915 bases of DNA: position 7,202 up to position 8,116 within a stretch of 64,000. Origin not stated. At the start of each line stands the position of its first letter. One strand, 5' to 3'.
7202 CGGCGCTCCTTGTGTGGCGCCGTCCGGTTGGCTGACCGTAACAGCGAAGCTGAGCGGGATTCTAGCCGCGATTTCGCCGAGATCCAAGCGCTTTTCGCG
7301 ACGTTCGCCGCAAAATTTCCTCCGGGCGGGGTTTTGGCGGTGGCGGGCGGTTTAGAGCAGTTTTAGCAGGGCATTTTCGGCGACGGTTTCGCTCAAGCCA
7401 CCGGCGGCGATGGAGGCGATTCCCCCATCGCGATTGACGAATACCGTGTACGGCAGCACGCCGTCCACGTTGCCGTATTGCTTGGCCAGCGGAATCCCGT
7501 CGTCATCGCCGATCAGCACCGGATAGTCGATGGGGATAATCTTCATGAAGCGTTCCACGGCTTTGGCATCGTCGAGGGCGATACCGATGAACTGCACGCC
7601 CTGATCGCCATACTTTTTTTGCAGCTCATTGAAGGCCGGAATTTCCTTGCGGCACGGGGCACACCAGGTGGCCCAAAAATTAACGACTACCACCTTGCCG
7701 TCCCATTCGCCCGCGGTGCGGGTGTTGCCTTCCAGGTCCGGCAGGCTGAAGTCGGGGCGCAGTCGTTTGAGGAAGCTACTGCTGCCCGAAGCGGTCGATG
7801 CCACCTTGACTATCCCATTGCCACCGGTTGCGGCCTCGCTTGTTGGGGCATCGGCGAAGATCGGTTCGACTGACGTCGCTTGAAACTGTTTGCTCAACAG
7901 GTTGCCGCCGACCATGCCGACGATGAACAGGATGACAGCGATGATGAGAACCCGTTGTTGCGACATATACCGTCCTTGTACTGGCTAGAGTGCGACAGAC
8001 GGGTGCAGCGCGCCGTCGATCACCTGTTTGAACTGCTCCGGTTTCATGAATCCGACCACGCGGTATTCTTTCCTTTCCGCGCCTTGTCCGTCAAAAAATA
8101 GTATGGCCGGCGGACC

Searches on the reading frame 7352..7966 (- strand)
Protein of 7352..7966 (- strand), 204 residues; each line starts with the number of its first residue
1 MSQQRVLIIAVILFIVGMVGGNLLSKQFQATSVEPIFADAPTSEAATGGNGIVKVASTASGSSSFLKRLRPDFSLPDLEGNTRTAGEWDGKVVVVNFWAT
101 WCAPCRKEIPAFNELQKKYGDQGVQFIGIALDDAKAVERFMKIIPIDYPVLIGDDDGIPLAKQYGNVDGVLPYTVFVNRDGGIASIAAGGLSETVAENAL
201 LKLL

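Call 3: search_protein_families(library=pfam, proteins=[window:7352-7966:-], max_evalue=0.01)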
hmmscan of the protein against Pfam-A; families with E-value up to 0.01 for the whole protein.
window:7352-7966:- (204 aa): 7 families
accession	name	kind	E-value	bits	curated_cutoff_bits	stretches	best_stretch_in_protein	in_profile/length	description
PF00578.27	AhpC-TSA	-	8.8e-25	87.5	26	1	71-184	6-122/124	AhpC/TSA family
PF08534.16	Redoxin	-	1.2e-22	80.7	26.6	1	71-198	7-146/148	Redoxin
PF13905.12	Thioredoxin_8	-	2.8e-09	37.6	27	1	90-181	1-92/94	Thioredoxin-like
PF00085.26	Thioredoxin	-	6.9e-09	36.1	23.5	1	91-143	19-70/103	Thioredoxin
PF13098.12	Thioredoxin_2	-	0.00039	21.2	27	1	89-193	4-97/104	Thioredoxin-like domain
PF02630.20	SCO1-SenC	-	0.008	16.6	22.8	1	71-130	2-64/134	SCO1/SenC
PF00255.25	GSHPx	-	0.0083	16.1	27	0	73-129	4-59/108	Glutathione peroxidase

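Call 4: search_protein_families(library=ncbifam, proteins=[window:7352-7966:-], max_evalue=0.01)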
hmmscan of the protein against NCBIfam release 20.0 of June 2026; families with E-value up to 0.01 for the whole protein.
window:7352-7966:- (204 aa): 18 families
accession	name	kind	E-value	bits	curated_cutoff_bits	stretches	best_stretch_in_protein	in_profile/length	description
NF002854.0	PRK03147.1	subfamily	3.5e-27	95.4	170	1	70-198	42-167/176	thiol-disulfide oxidoreductase ResA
NF047696.1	ThlDiSintTplARhiz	equivalog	1.3e-20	74.1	230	1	70-147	77-156/219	thiol:disulfide interchange protein TlpA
NF041202.1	StoA_CxxC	exception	2e-14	53.8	210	1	71-191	34-152/163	endospore biogenesis thiol-disulfide oxidoreductase StoA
TIGR00385.1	dsbE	subfamily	2.4e-13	50.1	123.15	1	68-201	38-168/173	DsbE family thiol:disulfide interchange protein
NF041054.1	WAxxUGC_long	equivalog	4e-13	49.4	300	1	58-186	72-197/354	ResA-like WAxxUGC motif-containing protein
TIGR01068.1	thioredoxin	equivalog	3.3e-11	43.2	96.8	1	90-163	14-84/101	thioredoxin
NF011941.0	PRK15412.1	equivalog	1.9e-09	37.3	359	1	88-200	66-172/185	thiol:disulfide interchange protein DsbE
NF008229.0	PRK10996.1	equivalog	1.8e-07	31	125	1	89-143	51-104/141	thioredoxin TrxC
NF053650.1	PerredPrxQDein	equivalog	3.2e-07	30.4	260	1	71-156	2-86/148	thioredoxin-dependent peroxiredoxin PrxQ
NF047697.1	ThioredTrxAClost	equivalog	3.4e-07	30.4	140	1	91-139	18-65/105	thioredoxin TrxA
TIGR01126.1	pdi_dom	equivalog_domain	1.1e-05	25.6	107.2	1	90-142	14-65/105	protein disulfide-isomerase domain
NF006898.0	PRK09381.1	equivalog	3e-05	24.3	138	1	89-121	21-52/109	thioredoxin TrxA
NF006960.0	PRK09437.1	equivalog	3e-05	24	140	1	70-165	10-104/156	thioredoxin-dependent thiol peroxidase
TIGR01130.1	ER_PDI_fam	subfamily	0.00012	21.8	344.25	1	90-122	363-395/476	protein disulfide-isomerase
NF038285.1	deiodinase_rel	hypoth_equivalog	0.00019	21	250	1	37-130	151-243/347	deiodinase family protein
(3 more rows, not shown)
